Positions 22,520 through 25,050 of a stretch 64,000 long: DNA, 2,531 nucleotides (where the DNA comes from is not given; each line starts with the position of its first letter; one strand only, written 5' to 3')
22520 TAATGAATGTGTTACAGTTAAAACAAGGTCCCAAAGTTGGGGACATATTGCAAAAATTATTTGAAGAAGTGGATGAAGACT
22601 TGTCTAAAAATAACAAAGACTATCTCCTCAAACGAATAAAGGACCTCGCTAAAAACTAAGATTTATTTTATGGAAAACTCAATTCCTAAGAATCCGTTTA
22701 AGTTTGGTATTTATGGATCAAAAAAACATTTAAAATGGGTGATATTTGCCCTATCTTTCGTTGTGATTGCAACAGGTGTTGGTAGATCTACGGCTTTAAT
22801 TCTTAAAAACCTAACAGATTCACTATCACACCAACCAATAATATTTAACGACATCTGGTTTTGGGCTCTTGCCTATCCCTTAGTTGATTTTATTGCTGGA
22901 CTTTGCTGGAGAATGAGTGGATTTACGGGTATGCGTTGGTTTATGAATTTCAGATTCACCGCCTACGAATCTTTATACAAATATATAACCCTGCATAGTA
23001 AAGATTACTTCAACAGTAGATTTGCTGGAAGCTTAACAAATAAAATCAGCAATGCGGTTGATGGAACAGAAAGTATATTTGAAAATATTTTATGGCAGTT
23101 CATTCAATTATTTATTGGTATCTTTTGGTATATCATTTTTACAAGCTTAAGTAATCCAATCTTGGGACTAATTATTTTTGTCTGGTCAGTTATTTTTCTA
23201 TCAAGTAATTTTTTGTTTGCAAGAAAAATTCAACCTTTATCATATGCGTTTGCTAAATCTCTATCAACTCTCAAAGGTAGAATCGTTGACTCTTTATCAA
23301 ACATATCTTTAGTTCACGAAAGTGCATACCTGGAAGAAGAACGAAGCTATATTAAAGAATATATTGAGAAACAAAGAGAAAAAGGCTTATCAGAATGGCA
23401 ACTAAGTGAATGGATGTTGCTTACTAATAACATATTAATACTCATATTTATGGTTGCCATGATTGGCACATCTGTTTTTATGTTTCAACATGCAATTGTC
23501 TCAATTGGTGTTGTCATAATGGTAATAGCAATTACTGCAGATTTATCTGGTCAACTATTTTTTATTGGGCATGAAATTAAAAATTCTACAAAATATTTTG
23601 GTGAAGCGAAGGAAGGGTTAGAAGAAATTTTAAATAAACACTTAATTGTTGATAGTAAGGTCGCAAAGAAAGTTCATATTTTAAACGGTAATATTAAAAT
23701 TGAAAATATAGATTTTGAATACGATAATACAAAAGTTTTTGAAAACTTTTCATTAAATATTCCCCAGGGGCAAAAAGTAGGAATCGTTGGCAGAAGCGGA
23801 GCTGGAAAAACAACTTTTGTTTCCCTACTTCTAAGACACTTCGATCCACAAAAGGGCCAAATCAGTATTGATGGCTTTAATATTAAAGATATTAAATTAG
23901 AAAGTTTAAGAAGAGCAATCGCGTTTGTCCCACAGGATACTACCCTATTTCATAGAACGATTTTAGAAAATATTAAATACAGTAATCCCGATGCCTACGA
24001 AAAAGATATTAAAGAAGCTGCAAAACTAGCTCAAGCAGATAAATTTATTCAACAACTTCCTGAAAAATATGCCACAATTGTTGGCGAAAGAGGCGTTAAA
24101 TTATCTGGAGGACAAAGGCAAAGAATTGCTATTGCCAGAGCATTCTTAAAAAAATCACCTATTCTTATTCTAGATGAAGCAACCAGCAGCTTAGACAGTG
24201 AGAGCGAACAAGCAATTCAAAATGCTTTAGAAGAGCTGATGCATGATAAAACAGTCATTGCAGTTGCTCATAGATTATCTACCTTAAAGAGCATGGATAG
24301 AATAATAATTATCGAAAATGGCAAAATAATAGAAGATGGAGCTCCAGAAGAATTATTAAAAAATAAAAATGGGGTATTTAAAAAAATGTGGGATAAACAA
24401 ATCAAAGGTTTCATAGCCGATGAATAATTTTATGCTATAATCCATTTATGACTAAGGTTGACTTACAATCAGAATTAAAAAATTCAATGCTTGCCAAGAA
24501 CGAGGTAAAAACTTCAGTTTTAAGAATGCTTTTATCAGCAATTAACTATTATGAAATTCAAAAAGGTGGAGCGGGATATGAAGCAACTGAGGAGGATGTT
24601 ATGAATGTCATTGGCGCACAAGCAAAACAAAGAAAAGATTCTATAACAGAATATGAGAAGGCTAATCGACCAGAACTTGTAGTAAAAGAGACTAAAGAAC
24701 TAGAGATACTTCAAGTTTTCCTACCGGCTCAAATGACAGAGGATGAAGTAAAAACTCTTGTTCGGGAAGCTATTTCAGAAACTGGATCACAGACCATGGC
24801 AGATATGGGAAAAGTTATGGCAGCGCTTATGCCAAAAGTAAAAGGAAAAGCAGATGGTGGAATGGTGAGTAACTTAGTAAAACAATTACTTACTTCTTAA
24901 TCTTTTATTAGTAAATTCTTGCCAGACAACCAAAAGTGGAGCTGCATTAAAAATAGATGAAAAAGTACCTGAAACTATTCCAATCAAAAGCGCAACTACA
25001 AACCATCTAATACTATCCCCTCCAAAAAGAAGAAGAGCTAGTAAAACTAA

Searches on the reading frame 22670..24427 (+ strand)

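Call 37: search_protein_families(library=pfam, proteins=[window:22670-24427:+], max_evalue=0.001)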
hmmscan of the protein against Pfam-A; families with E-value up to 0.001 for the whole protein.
window:22670-24427:+ (585 aa): 5 families
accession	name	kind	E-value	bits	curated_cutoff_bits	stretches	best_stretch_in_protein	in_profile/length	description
PF00005.33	ABC_tran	-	1.8e-35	123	25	1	358-506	2-137/137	ABC transporter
PF00664.28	ABC_membrane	-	6.8e-14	52.6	28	1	25-294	2-272/274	ABC transporter transmembrane region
PF02463.25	SMC_N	-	1.5e-07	31.5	40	1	422-548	135-211/220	RecF/RecN/SMC N terminal domain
PF03266.21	NTPase_1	-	7e-05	23.2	23.9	0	369-553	1-152/168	NTPase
PF13191.12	AAA_16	-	0.00011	23.2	32.6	1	368-523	25-159/167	AAA ATPase domain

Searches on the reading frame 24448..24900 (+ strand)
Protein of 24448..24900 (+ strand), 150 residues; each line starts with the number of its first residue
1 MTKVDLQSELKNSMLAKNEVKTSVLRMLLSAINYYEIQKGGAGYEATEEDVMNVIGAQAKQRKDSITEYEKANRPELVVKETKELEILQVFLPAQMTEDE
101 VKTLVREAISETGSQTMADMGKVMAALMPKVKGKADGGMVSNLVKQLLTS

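Call 39: search_protein_families(library=pfam, proteins=[window:24448-24900:+], max_evalue=0.001)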
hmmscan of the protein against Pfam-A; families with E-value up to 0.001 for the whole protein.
window:24448-24900:+ (150 aa): 1 family
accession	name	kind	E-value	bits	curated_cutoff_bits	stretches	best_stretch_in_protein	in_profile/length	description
PF09424.15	YqeY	-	1.9e-48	164.6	27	1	5-148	3-143/143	Yqey-like protein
